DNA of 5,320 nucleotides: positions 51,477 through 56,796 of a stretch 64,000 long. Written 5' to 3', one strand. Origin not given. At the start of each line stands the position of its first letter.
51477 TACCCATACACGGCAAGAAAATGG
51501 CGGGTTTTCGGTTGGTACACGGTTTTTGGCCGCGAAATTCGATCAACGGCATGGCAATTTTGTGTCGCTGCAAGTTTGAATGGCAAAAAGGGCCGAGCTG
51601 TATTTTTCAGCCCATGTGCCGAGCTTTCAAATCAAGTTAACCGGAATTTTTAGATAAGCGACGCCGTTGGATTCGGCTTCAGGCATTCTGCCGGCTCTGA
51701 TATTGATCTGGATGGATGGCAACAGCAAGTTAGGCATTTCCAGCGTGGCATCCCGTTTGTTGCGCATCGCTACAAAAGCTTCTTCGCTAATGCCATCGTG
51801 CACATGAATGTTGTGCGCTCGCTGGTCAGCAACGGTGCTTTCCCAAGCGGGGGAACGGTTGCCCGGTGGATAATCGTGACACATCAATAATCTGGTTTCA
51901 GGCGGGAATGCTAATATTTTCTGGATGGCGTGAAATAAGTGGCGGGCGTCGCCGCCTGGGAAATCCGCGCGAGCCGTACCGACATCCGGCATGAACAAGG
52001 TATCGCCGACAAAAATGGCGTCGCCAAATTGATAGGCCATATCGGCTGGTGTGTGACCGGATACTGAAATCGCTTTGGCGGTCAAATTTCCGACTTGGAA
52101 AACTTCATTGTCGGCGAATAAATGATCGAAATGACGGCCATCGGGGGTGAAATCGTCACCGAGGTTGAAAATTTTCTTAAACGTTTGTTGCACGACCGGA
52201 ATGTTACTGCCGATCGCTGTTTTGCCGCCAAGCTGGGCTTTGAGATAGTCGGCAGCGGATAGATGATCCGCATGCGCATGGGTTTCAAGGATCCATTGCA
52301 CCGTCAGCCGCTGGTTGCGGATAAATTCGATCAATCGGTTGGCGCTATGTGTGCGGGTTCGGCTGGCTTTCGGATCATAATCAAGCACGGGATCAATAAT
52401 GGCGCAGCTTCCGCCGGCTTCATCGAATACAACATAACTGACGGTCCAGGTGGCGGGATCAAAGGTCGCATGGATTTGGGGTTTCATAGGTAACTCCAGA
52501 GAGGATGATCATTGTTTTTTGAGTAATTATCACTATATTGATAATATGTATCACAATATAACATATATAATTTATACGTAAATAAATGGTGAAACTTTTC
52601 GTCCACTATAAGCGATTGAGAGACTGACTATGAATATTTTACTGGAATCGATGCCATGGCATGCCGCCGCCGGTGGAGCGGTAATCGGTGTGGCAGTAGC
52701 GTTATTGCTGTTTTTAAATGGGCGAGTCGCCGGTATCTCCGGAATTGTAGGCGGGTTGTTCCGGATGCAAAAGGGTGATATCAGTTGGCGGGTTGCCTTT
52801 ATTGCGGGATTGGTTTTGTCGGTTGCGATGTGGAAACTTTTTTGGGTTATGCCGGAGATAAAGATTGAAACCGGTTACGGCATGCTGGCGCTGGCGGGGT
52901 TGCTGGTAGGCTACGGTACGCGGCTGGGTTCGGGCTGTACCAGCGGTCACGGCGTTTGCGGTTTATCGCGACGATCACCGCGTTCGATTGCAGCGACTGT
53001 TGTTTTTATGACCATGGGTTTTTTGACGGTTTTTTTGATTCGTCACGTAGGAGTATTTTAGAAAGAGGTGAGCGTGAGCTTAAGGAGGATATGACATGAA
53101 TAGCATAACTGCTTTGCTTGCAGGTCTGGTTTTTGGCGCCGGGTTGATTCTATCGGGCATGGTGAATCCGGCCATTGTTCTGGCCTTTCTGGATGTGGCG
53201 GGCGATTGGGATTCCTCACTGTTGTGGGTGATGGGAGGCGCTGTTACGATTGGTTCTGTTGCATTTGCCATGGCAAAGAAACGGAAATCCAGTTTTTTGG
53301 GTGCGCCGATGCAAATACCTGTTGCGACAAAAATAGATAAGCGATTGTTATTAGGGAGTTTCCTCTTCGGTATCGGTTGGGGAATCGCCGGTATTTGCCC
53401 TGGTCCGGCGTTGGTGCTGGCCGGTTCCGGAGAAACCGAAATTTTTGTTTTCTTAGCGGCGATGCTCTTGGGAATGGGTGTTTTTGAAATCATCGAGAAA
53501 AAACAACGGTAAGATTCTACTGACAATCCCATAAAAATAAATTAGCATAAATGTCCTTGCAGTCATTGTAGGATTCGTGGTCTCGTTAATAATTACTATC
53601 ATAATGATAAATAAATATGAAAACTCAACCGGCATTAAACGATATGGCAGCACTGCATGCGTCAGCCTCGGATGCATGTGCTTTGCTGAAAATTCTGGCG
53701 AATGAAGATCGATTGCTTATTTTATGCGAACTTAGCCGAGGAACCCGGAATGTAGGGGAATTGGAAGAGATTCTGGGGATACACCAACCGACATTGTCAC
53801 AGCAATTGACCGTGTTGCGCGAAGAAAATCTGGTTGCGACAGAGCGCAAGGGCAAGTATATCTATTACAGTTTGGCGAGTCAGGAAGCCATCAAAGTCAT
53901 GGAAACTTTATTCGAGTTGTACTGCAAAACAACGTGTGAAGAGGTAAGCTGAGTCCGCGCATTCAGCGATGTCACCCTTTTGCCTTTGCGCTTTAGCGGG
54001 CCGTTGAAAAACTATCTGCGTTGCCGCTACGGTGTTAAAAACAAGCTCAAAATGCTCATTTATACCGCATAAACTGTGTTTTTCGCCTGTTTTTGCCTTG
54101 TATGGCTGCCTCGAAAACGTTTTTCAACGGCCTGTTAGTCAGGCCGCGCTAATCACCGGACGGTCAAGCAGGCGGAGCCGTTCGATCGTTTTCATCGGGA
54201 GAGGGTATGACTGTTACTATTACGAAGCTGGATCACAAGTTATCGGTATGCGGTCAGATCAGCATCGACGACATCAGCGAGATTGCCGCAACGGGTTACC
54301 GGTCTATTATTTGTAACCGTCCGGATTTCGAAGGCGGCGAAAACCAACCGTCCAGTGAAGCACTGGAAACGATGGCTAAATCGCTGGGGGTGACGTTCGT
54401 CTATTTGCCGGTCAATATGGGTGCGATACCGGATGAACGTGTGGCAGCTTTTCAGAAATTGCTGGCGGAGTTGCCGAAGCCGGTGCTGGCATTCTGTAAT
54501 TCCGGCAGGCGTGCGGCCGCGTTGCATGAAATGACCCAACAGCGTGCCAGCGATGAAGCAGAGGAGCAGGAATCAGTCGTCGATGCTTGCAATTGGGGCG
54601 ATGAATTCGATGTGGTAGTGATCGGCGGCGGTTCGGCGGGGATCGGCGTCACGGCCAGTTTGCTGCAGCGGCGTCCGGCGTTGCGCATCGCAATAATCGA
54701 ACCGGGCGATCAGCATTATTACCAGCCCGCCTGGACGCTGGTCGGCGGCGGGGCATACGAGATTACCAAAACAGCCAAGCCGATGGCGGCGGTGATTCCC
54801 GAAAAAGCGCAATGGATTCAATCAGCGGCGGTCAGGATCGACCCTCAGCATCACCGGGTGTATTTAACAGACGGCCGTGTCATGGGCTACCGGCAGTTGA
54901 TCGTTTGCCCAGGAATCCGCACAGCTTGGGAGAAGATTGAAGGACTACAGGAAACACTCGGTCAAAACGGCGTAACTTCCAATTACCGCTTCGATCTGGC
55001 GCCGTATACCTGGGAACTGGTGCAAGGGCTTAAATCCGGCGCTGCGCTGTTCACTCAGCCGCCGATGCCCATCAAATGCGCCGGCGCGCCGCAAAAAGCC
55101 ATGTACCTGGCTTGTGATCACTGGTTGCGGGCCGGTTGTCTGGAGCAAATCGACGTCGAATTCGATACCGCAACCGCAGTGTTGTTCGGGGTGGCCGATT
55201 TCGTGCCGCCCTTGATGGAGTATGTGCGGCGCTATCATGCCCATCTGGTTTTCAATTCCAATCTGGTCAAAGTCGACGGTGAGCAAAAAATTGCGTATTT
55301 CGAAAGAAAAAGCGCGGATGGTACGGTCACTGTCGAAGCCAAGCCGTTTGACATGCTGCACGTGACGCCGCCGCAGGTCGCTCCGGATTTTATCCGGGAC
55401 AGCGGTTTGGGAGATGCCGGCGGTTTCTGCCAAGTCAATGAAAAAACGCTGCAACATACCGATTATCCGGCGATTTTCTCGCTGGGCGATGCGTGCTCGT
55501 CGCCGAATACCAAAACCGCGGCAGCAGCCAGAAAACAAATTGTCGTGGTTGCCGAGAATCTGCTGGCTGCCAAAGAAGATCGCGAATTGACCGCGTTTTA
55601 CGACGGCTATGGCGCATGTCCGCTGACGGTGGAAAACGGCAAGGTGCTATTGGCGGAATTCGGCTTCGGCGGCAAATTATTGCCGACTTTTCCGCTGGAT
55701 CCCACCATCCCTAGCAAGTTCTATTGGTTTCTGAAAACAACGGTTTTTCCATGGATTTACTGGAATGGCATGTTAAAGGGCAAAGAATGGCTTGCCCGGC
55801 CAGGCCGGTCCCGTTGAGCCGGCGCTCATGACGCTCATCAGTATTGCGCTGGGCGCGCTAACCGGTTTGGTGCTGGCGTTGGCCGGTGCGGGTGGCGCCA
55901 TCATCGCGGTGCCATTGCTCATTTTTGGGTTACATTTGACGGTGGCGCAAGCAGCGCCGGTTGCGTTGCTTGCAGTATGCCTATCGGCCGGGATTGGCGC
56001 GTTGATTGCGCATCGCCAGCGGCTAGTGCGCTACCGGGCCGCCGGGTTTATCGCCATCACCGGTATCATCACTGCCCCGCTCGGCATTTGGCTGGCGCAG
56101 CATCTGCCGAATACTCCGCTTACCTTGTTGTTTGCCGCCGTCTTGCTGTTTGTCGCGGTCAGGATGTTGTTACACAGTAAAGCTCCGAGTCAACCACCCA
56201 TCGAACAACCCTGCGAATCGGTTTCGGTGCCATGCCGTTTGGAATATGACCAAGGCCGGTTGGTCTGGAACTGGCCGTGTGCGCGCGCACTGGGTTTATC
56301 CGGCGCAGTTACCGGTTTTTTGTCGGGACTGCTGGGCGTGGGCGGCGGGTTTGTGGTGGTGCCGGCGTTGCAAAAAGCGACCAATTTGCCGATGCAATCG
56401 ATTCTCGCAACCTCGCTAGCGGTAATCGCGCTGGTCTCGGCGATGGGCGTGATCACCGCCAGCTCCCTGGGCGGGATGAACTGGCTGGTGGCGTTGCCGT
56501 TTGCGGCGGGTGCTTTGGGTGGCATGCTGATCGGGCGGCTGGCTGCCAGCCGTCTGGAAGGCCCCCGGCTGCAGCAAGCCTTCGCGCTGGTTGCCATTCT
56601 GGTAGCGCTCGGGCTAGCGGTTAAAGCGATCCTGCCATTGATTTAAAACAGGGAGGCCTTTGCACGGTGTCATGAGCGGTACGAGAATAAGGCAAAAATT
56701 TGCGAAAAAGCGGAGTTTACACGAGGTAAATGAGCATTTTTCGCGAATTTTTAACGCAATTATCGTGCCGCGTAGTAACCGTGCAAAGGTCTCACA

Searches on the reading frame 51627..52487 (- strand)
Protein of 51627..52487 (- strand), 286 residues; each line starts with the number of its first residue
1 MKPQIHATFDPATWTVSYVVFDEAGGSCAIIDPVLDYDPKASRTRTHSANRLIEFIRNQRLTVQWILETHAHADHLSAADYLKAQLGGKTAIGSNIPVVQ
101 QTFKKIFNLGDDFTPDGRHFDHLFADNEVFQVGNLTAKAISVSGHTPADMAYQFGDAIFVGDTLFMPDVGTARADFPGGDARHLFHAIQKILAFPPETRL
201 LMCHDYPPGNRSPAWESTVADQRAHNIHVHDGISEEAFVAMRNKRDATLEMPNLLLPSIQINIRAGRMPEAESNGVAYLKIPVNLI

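Call 35: search_protein_families(library=pfam, proteins=[window:51627-52487:-], max_evalue=0.00001)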
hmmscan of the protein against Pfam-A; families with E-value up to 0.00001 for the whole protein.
window:51627-52487:- (286 aa): 1 family
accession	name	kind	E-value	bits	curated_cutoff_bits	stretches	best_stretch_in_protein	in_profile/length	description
PF00753.33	Lactamase_B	-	1.9e-16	61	22.7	1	17-204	8-196/196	Metallo-beta-lactamase superfamily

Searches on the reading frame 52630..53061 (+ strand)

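Call 35: search_protein_families(library=pfam, proteins=[window:52630-53061:+], max_evalue=0.00001)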
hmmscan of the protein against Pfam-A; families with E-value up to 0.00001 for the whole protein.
window:52630-53061:+ (143 aa): 1 family
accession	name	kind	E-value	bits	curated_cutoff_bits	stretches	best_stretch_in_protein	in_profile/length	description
PF04143.19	Sulf_transp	-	5.1e-06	26.7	27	1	8-131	175-308/310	Sulphur transport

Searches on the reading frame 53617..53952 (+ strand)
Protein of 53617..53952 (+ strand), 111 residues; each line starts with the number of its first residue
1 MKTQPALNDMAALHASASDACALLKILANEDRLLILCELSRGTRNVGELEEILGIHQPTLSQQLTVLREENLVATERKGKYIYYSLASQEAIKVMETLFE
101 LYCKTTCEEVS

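Call 35: search_protein_families(library=pfam, proteins=[window:53617-53952:+], max_evalue=0.00001)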
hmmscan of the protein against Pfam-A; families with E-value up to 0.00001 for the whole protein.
window:53617-53952:+ (111 aa): 3 families
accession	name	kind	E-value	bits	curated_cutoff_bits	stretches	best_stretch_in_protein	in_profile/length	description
PF01022.26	HTH_5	-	8.1e-13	48.5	22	1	30-74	2-46/47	Bacterial regulatory protein, arsR family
PF12840.13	HTH_20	-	4.8e-07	30.1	27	1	27-75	1-50/51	Helix-turn-helix domain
PF01638.23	HxlR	-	6.4e-06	26.4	20.8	1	32-86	7-65/91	HxlR-like helix-turn-helix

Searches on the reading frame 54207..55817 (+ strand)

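Call 35: search_protein_families(library=pfam, proteins=[window:54207-55817:+], max_evalue=0.00001)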
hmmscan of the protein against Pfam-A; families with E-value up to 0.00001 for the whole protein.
window:54207-55817:+ (536 aa): 3 families
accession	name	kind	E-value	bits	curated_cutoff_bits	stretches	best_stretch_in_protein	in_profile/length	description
PF04273.18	BLH_phosphatase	-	4.9e-21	75.6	26.1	1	8-112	5-108/110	Beta-lactamase hydrolase-like protein, phosphatase-like domain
PF07992.20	Pyr_redox_2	-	3.8e-12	46.7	26.1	1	134-257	1-131/291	Pyridine nucleotide-disulphide oxidoreductase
PF05834.18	Lycopene_cycl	-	7.9e-07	28.9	23.4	0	135-173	1-39/380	Lycopene cyclase protein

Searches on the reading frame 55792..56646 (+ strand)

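Call 35: search_protein_families(library=pfam, proteins=[window:55792-56646:+], max_evalue=0.00001)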
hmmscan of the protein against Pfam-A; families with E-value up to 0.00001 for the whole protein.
window:55792-56646:+ (284 aa): 1 family
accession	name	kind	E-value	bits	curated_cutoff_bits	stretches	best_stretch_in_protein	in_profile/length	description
PF01925.25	TauE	-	5.5e-50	170.7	32.6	1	18-274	2-236/237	Sulfite exporter TauE/SafE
